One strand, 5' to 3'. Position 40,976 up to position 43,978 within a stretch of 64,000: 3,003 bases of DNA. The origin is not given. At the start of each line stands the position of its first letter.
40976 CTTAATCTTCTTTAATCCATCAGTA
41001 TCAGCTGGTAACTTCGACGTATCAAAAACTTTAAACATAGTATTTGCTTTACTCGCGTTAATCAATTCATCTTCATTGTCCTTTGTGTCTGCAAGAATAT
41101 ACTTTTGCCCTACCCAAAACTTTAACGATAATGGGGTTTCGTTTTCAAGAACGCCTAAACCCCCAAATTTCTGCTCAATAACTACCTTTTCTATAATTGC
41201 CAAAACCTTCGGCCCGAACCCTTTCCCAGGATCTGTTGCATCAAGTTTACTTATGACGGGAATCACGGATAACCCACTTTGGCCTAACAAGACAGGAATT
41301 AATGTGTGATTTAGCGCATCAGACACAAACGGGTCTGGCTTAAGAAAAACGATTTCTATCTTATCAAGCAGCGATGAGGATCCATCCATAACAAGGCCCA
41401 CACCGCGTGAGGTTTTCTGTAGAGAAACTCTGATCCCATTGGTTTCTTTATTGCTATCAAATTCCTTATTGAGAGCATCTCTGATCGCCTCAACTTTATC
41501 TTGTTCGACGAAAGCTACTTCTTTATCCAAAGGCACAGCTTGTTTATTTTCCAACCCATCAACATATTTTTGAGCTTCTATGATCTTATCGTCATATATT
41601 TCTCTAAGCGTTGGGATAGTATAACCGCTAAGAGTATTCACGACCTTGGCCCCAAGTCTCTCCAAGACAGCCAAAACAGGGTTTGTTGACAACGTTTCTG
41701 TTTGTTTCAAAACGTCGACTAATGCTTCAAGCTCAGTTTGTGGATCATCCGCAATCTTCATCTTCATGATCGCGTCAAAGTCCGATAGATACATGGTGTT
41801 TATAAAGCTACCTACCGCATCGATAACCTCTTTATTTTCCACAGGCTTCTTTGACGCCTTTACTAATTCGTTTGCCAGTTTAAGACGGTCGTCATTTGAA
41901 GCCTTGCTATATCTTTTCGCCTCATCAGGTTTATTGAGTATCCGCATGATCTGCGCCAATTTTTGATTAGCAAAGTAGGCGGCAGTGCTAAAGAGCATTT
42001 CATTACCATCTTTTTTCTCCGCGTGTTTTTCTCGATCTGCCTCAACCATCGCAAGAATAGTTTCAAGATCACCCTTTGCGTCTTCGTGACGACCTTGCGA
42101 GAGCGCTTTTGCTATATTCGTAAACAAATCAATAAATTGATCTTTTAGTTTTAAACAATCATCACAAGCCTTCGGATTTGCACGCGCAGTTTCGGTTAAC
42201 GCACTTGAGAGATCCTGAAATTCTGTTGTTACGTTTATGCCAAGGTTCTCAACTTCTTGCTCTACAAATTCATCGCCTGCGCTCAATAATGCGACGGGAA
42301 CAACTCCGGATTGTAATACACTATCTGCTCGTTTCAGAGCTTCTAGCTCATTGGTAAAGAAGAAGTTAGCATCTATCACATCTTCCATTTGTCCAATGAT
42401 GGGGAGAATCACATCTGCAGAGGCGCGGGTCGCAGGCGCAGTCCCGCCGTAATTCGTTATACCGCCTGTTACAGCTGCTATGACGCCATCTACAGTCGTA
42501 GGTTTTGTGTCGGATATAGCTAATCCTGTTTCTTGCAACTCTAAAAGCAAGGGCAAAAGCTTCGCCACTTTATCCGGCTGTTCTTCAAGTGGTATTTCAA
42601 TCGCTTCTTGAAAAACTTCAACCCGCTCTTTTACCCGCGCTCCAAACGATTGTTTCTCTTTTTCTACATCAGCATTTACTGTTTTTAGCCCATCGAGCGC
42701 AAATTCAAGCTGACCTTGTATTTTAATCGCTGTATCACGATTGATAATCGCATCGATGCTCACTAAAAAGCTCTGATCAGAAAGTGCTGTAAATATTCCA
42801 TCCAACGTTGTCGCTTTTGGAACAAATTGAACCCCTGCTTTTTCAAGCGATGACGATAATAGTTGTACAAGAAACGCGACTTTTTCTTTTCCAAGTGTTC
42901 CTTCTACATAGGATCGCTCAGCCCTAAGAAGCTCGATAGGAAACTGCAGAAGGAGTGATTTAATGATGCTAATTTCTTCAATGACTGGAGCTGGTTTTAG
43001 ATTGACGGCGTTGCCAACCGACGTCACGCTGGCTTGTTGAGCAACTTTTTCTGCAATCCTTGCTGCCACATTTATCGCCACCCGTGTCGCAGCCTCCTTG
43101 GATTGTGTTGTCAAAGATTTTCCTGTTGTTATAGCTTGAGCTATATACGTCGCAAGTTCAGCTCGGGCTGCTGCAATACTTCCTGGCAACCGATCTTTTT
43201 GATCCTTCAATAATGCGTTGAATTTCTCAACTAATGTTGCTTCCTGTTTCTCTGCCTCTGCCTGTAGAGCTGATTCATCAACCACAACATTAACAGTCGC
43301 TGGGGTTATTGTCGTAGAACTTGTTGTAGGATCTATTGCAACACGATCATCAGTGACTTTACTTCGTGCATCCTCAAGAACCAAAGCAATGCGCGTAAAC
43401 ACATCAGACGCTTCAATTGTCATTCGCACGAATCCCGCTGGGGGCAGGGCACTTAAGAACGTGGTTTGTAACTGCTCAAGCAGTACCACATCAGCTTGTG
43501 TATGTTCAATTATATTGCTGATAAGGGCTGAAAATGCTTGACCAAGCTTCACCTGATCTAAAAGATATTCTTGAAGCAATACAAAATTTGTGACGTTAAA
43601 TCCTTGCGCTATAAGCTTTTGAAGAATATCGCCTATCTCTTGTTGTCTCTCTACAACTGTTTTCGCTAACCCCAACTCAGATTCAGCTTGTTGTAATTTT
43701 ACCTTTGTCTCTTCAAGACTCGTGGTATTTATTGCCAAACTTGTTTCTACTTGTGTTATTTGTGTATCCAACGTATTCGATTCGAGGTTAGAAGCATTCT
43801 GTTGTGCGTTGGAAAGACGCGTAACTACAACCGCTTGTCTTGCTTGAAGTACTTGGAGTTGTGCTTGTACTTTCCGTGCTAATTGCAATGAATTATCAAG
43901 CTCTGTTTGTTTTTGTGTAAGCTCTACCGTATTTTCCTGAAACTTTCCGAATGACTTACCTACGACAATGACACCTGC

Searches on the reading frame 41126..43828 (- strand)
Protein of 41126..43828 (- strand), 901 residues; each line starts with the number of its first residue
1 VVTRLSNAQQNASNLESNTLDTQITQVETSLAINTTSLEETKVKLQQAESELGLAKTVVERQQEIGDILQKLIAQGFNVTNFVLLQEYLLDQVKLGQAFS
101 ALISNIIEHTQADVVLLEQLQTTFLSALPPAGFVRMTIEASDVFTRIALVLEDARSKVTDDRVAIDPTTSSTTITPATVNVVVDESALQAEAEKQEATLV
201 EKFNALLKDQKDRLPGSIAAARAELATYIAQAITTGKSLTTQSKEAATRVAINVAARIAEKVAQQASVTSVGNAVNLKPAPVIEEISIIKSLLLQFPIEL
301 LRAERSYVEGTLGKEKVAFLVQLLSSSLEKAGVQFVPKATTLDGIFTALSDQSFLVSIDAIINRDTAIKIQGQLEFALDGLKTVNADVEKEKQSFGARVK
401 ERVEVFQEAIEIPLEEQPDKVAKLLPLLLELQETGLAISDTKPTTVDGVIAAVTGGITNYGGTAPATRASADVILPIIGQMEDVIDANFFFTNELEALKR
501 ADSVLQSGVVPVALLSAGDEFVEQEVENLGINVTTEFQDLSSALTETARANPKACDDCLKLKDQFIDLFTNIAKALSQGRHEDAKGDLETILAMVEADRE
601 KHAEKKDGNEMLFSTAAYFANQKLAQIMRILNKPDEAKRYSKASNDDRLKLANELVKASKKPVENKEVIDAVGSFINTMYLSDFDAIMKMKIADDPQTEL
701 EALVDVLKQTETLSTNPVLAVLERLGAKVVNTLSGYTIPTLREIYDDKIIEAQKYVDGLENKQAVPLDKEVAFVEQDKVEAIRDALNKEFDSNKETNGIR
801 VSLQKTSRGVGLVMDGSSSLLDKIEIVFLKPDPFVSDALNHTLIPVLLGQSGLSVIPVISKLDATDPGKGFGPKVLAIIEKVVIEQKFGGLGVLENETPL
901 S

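Call 69: search_protein_families(library=pfam, proteins=[window:41126-43828:-], max_evalue=0.1)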
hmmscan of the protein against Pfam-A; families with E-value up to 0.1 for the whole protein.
window:41126-43828:- (901 aa): 1 family
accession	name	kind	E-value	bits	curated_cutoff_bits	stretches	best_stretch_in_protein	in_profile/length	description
PF22600.2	MTPAP-like_central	-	0.096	13.2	27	0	637-706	11-79/139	Poly(A) RNA polymerase, mitochondrial-like, central palm domain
